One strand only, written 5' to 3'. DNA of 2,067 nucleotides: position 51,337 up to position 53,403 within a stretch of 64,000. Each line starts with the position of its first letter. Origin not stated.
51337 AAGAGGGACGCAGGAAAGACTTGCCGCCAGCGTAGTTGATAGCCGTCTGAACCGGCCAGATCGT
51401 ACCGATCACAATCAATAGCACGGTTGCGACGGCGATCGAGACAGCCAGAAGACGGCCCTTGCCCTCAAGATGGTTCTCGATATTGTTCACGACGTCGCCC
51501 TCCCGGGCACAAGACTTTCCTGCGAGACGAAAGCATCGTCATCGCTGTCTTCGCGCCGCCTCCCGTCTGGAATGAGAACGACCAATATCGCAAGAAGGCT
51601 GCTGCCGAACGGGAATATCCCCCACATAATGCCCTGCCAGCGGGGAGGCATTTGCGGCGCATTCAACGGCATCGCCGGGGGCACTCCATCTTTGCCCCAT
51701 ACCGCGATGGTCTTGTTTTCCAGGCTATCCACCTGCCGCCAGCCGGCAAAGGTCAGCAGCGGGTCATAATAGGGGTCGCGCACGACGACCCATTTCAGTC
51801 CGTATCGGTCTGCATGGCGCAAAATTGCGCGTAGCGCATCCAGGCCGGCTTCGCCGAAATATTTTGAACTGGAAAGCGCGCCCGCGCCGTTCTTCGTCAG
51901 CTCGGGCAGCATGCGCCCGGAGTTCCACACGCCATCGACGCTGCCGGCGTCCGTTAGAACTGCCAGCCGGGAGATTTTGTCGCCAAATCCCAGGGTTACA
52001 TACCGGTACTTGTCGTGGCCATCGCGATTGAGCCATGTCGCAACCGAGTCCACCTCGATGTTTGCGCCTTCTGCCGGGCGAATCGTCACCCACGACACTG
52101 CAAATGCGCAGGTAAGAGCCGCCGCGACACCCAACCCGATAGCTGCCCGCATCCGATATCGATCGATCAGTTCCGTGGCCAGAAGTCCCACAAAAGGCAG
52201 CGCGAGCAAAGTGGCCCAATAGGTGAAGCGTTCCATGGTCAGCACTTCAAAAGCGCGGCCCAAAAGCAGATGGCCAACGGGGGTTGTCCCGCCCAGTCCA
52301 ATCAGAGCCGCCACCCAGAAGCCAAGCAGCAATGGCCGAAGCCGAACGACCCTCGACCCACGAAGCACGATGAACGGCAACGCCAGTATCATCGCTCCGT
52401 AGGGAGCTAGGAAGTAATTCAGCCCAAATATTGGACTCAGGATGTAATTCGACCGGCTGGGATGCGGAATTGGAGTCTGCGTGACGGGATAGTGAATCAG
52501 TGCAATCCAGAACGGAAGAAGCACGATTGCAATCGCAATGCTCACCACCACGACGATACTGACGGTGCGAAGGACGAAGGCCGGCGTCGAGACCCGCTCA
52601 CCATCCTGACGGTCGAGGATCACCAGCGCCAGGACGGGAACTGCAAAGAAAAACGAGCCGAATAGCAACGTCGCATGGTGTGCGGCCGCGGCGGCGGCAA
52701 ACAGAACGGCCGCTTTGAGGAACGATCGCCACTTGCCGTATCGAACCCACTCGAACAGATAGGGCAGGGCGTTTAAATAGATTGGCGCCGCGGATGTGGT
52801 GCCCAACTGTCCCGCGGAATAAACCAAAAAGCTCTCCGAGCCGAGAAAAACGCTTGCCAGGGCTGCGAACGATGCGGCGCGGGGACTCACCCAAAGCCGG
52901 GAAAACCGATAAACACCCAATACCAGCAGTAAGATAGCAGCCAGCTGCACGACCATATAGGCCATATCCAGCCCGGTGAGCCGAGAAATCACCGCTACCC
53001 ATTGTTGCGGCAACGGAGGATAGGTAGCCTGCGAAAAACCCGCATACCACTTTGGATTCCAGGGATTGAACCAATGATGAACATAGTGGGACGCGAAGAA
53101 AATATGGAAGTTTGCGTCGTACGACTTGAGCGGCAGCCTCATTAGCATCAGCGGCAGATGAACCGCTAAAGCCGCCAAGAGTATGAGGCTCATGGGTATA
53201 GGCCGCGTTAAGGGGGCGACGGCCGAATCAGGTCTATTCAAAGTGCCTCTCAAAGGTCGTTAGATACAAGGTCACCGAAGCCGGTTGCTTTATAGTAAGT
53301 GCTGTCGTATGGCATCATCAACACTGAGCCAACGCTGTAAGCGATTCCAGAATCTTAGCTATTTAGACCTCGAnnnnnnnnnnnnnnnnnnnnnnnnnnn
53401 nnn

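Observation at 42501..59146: Non-canonical envelope-polysaccharide/glycosylation locus with Pel-like logic but a different parts list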

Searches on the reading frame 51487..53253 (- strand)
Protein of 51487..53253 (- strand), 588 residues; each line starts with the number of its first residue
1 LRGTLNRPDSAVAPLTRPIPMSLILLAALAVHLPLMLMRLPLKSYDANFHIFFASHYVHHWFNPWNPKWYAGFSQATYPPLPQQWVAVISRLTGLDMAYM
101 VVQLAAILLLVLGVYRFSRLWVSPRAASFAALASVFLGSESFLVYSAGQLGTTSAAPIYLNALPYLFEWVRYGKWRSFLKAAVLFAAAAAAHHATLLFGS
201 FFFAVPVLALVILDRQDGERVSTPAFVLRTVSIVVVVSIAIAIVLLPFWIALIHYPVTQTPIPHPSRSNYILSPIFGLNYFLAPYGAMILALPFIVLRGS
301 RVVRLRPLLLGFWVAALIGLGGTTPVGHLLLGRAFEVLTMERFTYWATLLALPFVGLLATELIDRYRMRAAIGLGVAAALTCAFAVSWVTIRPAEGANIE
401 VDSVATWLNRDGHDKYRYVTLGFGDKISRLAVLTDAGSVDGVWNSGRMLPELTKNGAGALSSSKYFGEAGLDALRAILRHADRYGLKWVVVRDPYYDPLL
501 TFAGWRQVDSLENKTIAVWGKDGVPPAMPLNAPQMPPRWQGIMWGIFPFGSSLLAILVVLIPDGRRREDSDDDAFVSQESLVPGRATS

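Call 3: search_protein_families(library=pfam, proteins=[window:51487-53253:-], max_evalue=0.01)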
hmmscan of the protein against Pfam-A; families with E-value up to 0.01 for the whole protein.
window:51487-53253:- (588 aa): 1 family
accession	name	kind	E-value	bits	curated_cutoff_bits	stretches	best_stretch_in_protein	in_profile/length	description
PF10131.15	PTPS_related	-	0.0004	19.4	26.4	1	78-420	4-337/621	6-pyruvoyl-tetrahydropterin synthase related domain; membrane protein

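Call 6: search_protein_families(library=ncbifam, proteins=[window:51487-53253:-], max_evalue=0.01)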
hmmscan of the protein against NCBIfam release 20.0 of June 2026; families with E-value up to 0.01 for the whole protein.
window:51487-53253:- (588 aa): 0 families

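Call 13: search_solved_structures(query=window:51487-53253:-, max_evalue=1)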
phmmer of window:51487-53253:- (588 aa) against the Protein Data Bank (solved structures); distinct sequences matched with E-value up to 1: 0.

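Call 14: find_homologous_proteins(query=window:51487-53253:-)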
Query window:51487-53253:- (588 aa): 4889 proteins with E <= 0.001 among 8000 candidates; the best 120 are listed.
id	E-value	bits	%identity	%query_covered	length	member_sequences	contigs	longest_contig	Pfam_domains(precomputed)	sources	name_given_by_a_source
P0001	0.0e+0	1306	100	99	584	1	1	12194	-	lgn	-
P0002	0.0e+0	1270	100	97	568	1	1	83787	-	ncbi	-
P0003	0.0e+0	1156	86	100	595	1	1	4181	-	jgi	jgi:hypothetical protein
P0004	0.0e+0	1155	86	100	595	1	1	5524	-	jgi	jgi:hypothetical protein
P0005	0.0e+0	1123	85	94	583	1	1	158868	-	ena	-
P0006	0.0e+0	1104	82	100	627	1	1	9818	-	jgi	jgi:hypothetical protein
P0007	0.0e+0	1100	82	100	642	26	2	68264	-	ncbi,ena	-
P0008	0.0e+0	1098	83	98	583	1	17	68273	-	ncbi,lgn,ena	-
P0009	0.0e+0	1087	81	99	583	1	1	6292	-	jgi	jgi:hypothetical protein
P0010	0.0e+0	1086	83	97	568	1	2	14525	-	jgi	jgi:hypothetical protein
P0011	0.0e+0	1081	81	99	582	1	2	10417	-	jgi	jgi:hypothetical protein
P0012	0.0e+0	1079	82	96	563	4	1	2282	-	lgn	-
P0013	0.0e+0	1078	80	99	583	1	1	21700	-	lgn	-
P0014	0.0e+0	1077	81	99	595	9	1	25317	-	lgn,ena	-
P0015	0.0e+0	1076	81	98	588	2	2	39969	-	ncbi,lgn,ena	-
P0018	0.0e+0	1068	80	100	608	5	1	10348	PF10131.16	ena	-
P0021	0.0e+0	1067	80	98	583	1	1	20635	PF10131.16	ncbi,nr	ncbi:MAG TPA: hypothetical protein VKH40_03075 [Alloacidobacterium sp.]|nr:hypothetical protein [All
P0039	0.0e+0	1055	81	97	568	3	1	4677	PF10131.16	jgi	jgi:hypothetical protein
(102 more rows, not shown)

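Call 15: find_related_loci(query=window:51487-53253:-, collection=genome_contigs, flank=10000)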
Query window:51487-53253:- (588 aa) in genome_contigs; peptide patterns used: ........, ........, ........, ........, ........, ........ (x = any residue, [..] = any of these).
595 stretches matched a pattern; 583 encode a relative of the query (tblastn E <= 1e-3); the best 80 are kept; 80 distinct loci.
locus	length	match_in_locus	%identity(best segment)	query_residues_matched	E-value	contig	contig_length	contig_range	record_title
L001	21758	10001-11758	82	2-588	0e+0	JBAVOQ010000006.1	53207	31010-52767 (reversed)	MAG: Acidobacteriaceae bacterium isolate MFD03092_ilm_asm_bin12 k127_116151, whole genome shotgun sequence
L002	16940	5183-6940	82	2-588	0e+0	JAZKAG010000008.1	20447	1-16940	MAG: Acidobacteriota bacterium isolate ADI_H3L2_1_122_18_3-bin012_1 ADIH3L21_B012_1_000000000008, whole genome shotgun s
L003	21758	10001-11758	82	2-588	0e+0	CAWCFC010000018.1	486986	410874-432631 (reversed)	MAG: uncultured Acidobacteriota bacterium isolate MFD09495.bin.1.81 genome assembly, contig: contig_3369, whole genome s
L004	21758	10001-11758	81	2-588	0e+0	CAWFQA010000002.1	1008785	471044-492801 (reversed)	MAG: uncultured Acidobacteriota bacterium isolate MFD05841.bin.1.1 genome assembly, contig: contig_14506, whole genome s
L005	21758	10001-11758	81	2-588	0e+0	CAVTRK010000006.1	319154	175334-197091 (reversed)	MAG: uncultured Acidobacteriota bacterium isolate MFD09495.bin.2.59 genome assembly, contig: contig_3632, whole genome s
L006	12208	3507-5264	82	2-588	0e+0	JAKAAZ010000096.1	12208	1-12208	MAG: Acidobacteria bacterium isolate WH2.bin123 NODE_9441_length_12208_cov_3.236156, whole genome shotgun sequence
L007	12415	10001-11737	83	10-588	0e+0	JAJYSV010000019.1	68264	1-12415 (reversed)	MAG: Acidobacteria bacterium isolate DX1.bin66 NODE_512_length_68264_cov_10.009085, whole genome shotgun sequence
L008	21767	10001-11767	78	2-588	0e+0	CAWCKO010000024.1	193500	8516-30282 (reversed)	MAG: uncultured Acidobacteriaceae bacterium isolate MFD01248.bin.1.32 genome assembly, contig: contig_22798, whole genom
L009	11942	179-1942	79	1-588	0e+0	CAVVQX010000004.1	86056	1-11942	MAG: uncultured Acidobacteriaceae bacterium isolate MFD02671.bin.3.52 genome assembly, contig: contig_21286, whole genom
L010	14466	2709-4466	80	2-588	0e+0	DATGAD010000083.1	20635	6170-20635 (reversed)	MAG TPA_asm: Alloacidobacterium sp. isolate SMAG_U9586 k141_233874, whole genome shotgun sequence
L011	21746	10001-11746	77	7-588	0e+0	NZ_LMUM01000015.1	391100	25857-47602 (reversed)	Acidobacterium sp. S8 NODE_34_length_391042_cov_9.528419, whole genome shotgun sequence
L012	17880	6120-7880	77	2-588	0e+0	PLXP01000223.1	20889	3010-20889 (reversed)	MAG: Acidobacteriaceae bacterium isolate palsa_355 73.20120700_P3D.39_contig_14678, whole genome shotgun sequence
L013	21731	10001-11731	78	2-579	0e+0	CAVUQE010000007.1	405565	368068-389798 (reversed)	MAG: uncultured Acidobacteriaceae bacterium isolate MFD06092.bin.1.173 genome assembly, contig: contig_22375, whole geno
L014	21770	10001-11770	78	2-588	0e+0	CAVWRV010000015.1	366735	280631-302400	MAG: uncultured Acidobacteriaceae bacterium isolate MFD03346.bin.2.69 genome assembly, contig: contig_23102, whole genom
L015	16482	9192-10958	81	4-588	0e+0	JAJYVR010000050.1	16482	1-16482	MAG: Acidobacteria bacterium isolate FK2.bin41 NODE_4784_length_16482_cov_1.410945, whole genome shotgun sequence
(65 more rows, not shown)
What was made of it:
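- The 80 genome loci are all close relatives, at 71-83% GT-C identity (call 15), where background synteny is expected.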

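Call 32: search_solved_structures(query=A4, max_evalue=10)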
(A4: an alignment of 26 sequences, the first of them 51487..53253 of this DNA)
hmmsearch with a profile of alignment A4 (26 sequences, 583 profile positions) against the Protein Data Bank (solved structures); distinct sequences matched with E-value up to 10: 4.
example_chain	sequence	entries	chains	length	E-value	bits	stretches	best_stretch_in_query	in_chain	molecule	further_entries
3os4_A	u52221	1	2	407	0.54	11.8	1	136-222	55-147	Nicotinate phosphoribosyltransferase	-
7n1s_A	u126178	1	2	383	1.4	10.4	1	381-419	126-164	Phosphodiesterase-nucleotide pyrophosphatase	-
2gsn_A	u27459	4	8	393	1.6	10.2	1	381-419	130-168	phosphodiesterase-nucleotide pyrophosphatase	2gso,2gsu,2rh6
7mw8_D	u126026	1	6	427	1.7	10.1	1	381-419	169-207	Phosphodiesterase-nucleotide pyrophosphatase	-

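Call 40: search_protein_families(library=pfam, alignment_id=A4, max_evalue=0.01)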
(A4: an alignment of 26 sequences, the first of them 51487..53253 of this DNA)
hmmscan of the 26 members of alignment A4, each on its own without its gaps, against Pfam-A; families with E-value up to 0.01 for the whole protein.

A. member 1, window:51487-53253:- (588 aa): 1 family
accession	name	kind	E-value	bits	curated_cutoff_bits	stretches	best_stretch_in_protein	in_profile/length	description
PF10131.15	PTPS_related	-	0.0004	19.4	26.4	1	78-420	4-337/621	6-pyruvoyl-tetrahydropterin synthase related domain; membrane protein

B. families by the number of members that match (of 26 scanned): 1 family
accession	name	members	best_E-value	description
PF10131.15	PTPS_related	6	3.5e-06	6-pyruvoyl-tetrahydropterin synthase related domain; membrane protein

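Call 54: search_protein_representatives(protein=window:51487-53253:-)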
Query: 588 residues. Proteins with E-value up to 0.001 (for the whole library): 840; up to 1e-10: 681; up to 1e-30: 370. The best 150 are listed.
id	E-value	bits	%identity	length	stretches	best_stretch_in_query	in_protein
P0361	1.2e-199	680.9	56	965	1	11-566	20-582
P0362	3.7e-175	600.1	51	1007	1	16-573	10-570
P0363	3.4e-150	517.6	45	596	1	16-561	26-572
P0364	1.4e-141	489.2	56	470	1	14-419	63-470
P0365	4.5e-136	471.0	66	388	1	87-470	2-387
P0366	4.7e-130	451.1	83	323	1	136-390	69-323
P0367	2.6e-126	438.8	70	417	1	12-295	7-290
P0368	6.9e-125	434.0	40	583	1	17-562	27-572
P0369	2.5e-117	409.1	42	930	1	22-561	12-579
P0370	3.5e-116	405.3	57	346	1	24-354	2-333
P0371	3.1e-115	402.2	71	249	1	340-587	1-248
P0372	2.0e-112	392.9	78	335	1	234-458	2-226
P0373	1.2e-109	383.7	39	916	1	43-559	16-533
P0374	2.7e-109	382.6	43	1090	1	19-560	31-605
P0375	9.0e-109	380.8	84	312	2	226-353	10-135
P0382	1.3e-103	363.8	41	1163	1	18-560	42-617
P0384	2.0e-103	363.2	39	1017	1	28-558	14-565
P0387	4.4e-102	358.8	38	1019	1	25-560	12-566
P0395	9.9e-101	354.3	37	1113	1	25-559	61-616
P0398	2.5e-100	353.0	39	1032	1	22-557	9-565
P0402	7.2e-99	348.1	37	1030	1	27-561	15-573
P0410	1.3e-96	340.7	39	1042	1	16-561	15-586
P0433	4.4e-78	279.5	34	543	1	23-559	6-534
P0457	4.3e-70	253.1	30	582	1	28-550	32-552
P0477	2.2e-65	237.6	30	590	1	19-554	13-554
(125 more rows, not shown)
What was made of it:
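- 51487..53253 (-): GT-C-like polytopic membrane protein, 588 aa, with at least 9 hydrophobic segments. A nearly invariant Asp46 and His50 follow TM1. A soluble stretch spans about residues 390-540, followed by a last TM and an Arg-rich tail. It is the most conserved protein of the locus. The family has 840 representatives at 50% clustering (call 54).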

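Call 56: list_cluster_members(proteins=[P0361, P0362, P0363, P0368, P0374, P0382, P0395, P0433, P0457, P0369])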
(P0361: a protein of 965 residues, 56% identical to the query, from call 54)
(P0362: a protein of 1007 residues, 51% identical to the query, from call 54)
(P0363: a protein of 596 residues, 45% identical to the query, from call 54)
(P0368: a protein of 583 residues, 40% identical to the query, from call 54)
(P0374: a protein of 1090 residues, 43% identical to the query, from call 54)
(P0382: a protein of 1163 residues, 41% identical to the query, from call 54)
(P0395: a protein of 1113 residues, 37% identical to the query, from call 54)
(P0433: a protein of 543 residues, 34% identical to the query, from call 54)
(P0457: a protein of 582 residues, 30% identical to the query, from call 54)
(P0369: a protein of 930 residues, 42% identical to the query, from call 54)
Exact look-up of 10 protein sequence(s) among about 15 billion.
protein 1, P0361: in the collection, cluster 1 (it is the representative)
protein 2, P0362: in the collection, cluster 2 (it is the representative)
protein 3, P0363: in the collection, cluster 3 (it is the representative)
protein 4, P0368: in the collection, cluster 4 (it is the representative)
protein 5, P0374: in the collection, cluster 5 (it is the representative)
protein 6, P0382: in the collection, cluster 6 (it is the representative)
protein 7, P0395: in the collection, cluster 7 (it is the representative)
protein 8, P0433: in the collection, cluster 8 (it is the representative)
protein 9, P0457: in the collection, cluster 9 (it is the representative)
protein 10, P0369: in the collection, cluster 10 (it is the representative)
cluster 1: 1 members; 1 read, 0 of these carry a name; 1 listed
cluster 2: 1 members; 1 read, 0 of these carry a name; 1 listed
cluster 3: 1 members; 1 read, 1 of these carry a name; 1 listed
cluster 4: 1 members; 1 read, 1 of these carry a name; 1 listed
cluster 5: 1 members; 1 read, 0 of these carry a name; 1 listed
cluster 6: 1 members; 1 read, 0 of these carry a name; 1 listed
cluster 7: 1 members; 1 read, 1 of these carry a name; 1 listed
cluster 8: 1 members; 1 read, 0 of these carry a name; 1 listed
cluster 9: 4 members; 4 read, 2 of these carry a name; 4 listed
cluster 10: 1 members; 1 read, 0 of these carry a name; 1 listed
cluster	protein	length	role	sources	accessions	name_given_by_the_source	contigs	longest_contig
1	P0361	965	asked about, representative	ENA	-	-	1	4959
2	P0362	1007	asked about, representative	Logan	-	-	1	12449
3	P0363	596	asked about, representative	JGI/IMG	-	hypothetical protein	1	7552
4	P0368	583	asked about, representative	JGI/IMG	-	hypothetical protein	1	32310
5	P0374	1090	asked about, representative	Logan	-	-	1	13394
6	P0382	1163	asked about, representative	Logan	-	-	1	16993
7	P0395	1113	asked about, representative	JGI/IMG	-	hypothetical protein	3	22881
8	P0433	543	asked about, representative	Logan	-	-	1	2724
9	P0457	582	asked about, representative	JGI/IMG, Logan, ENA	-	-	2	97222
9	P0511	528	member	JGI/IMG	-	hypothetical protein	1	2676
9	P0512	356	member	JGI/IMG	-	hypothetical protein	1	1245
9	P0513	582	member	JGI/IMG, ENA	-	-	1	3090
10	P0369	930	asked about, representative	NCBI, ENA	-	-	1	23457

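Call 57: find_encoding_contigs(protein=P0362, flank=10000, max_places=3)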
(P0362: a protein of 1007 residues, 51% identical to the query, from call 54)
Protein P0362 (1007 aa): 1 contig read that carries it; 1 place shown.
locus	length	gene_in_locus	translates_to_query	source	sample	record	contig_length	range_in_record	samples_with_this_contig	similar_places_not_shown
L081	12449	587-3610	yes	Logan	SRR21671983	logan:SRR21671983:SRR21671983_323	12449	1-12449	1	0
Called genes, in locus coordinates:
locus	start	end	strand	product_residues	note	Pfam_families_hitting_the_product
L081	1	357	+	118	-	?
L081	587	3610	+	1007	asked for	PF00534:Glycos_transf_1, PF13692:Glyco_trans_1_4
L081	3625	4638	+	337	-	PF01370:Epimerase, PF04321:RmlD_sub_bind (weak), PF16363:GDP_Man_Dehyd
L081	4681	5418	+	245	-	PF00535:Glycos_transf_2, PF13641:Glyco_tranf_2_3 (weak)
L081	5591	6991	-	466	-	-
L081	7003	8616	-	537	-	PF00082:Peptidase_S8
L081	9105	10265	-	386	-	PF00155:Aminotran_1_2 (weak), PF01041:DegT_DnrJ_EryC1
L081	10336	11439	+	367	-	PF00266:Aminotran_5 (faint), PF01041:DegT_DnrJ_EryC1, PF01053:Cys_Met_Meta_PP (weak)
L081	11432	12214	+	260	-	PF09335:VTT_dom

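Call 58: find_encoding_contigs(protein=P0368, flank=10000, max_places=2)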
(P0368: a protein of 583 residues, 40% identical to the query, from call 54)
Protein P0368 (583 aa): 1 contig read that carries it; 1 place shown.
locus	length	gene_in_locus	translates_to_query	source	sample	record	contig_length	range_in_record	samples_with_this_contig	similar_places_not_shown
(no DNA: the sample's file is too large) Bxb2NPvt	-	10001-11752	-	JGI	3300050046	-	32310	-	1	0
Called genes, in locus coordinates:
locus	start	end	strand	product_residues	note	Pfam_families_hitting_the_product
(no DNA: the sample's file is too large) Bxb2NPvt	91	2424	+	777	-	PF18072:FGAR-AT_linker, PF00586:AIRS, PF02769:AIRS_C, PF00586:AIRS, PF02769:AIRS_C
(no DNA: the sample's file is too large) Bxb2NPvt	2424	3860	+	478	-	PF13522:GATase_6, PF13537:GATase_7, PF00156:Pribosyltran (weak)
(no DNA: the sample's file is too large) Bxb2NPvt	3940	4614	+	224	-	-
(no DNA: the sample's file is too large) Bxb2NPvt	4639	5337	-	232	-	PF02223:Thymidylate_kin (faint)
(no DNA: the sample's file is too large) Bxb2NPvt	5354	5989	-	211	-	-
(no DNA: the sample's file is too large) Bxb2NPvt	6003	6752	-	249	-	-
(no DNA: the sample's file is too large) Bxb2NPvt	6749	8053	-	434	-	PF01943:Polysacc_synt, PF13440:Polysacc_synt_3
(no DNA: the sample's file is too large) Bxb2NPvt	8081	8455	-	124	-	PF01740:STAS, PF13466:STAS_2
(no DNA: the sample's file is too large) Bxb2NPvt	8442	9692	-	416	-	PF00132:Hexapep (faint), PF25087:GMPPB_C (faint)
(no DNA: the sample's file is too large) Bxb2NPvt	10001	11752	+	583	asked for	-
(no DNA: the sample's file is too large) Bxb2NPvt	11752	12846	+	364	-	-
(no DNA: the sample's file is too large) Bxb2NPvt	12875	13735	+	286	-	-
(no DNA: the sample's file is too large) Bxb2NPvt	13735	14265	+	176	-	-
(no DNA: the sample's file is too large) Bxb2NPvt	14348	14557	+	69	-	-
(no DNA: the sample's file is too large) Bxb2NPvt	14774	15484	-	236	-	PF00072:Response_reg, PF08281:Sigma70_r4_2 (weak), PF00196:GerE, PF13384:HTH_23 (faint)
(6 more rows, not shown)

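Call 59: find_encoding_contigs(protein=P0395, flank=10000, max_places=2)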
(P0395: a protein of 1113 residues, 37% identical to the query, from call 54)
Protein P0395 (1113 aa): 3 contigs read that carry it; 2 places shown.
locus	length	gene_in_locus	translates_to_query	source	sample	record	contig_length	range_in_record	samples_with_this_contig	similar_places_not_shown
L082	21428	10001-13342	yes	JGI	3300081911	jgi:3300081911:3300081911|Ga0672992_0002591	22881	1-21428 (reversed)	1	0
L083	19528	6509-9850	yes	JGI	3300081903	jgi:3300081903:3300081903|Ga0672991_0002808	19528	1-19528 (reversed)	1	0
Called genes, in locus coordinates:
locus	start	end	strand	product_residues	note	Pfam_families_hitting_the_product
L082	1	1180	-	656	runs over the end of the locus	PF00989:PAS (weak), PF00512:HisKA, PF02518:HATPase_c, PF00072:Response_reg, PF01627:Hpt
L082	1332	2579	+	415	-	PF00534:Glycos_transf_1, PF13692:Glyco_trans_1_4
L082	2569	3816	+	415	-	PF13440:Polysacc_synt_3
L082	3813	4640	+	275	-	PF00535:Glycos_transf_2, PF10111:Glyco_tranf_2_2 (weak), PF13641:Glyco_tranf_2_3 (weak)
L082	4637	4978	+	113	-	PF01740:STAS, PF13466:STAS_2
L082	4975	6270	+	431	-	PF07228:SpoIIE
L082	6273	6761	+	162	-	PF13581:HATPase_c_2, PF02518:HATPase_c (weak)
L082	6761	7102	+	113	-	PF01740:STAS, PF13466:STAS_2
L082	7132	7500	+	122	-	PF00072:Response_reg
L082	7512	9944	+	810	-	PF01757:Acyl_transf_3, PF00144:Beta-lactamase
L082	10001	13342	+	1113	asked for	-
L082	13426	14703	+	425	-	-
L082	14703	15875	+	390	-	-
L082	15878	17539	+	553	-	-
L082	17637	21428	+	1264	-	?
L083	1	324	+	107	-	?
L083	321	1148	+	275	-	PF00535:Glycos_transf_2, PF10111:Glyco_tranf_2_2 (weak), PF13641:Glyco_tranf_2_3 (weak)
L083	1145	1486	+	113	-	PF01740:STAS, PF13466:STAS_2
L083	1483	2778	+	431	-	PF07228:SpoIIE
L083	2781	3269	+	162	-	PF13581:HATPase_c_2, PF02518:HATPase_c (weak)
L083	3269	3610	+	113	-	PF01740:STAS, PF13466:STAS_2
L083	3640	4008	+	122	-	PF00072:Response_reg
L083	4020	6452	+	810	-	PF01757:Acyl_transf_3, PF00144:Beta-lactamase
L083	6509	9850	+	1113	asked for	-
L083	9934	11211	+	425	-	-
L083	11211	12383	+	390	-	-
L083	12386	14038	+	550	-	-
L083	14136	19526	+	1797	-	?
